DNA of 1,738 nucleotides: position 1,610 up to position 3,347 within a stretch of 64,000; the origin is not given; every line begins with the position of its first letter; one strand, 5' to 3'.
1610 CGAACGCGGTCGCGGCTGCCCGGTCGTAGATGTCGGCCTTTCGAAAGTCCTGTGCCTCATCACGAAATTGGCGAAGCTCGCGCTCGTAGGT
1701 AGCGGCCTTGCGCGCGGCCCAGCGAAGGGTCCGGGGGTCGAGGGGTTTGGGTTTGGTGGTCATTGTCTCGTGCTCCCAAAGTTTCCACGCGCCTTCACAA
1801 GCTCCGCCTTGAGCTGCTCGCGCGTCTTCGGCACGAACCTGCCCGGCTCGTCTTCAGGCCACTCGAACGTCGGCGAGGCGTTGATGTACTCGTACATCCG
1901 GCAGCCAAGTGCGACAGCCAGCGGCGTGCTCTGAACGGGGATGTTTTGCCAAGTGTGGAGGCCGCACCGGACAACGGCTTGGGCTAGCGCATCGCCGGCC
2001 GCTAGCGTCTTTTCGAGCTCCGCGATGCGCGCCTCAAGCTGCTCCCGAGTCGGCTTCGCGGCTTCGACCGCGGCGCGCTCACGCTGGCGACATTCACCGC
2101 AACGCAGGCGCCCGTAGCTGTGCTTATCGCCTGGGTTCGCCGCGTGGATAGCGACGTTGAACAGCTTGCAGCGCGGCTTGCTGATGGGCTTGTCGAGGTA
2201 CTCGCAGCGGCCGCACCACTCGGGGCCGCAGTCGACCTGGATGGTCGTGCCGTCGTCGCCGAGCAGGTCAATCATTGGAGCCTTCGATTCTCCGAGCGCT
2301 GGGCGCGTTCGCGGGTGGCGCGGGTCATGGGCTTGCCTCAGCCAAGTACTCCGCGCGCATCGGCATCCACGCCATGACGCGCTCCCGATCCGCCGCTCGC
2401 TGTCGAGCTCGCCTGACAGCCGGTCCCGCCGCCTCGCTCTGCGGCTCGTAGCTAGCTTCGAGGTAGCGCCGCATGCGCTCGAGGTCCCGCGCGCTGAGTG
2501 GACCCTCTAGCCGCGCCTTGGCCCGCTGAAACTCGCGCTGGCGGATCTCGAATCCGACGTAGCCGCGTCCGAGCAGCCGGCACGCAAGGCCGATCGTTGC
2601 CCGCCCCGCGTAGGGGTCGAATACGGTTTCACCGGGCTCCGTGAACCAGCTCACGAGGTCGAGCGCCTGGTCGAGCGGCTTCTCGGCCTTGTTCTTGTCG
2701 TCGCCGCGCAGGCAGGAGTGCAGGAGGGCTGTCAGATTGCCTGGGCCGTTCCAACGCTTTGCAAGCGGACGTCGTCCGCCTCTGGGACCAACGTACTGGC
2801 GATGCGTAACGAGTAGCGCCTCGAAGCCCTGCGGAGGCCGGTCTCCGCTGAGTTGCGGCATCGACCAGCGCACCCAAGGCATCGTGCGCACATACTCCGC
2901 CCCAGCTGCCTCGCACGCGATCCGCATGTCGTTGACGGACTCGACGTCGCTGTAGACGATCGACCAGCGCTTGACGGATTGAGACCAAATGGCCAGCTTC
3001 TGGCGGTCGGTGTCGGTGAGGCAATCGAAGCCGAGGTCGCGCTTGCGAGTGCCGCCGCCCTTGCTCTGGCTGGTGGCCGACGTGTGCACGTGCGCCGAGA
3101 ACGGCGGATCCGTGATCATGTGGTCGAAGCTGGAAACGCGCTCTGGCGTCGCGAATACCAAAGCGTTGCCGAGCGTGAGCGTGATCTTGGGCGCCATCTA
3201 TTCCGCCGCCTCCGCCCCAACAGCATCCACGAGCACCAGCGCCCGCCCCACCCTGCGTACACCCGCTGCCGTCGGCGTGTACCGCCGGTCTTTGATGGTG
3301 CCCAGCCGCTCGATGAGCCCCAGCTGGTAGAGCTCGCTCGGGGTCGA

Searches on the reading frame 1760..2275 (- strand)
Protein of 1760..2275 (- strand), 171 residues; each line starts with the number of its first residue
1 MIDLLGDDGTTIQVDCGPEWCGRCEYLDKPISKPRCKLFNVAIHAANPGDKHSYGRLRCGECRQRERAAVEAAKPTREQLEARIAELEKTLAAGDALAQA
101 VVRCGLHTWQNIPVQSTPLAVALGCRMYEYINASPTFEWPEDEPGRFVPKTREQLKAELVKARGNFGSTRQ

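Call 69: search_protein_families(library=pfam, proteins=[window:1760-2275:-], max_evalue=0.01)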
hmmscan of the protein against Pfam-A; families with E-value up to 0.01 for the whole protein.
window:1760-2275:- (171 aa): 1 family
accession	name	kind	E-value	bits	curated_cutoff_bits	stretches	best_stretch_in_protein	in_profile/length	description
PF25600.1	TRIM_CC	-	0.0025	18.1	30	1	63-100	52-89/142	TRIM protein coiled-coil region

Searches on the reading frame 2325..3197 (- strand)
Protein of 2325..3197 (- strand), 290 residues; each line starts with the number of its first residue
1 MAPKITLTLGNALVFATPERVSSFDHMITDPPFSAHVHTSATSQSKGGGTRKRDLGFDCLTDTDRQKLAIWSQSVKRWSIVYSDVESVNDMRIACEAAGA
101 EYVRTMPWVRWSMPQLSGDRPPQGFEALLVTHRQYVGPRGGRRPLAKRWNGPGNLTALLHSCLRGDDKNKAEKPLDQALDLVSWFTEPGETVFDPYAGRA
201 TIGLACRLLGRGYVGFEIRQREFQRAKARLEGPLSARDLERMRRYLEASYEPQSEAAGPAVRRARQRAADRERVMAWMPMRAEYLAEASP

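Call 69: search_protein_families(library=pfam, proteins=[window:2325-3197:-], max_evalue=0.01)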
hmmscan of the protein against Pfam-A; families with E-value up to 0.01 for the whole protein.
window:2325-3197:- (290 aa): 1 family
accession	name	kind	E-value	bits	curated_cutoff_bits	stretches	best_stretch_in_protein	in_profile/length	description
PF01555.25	N6_N4_Mtase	-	6.8e-11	43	26.7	1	168-226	160-219/221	DNA methylase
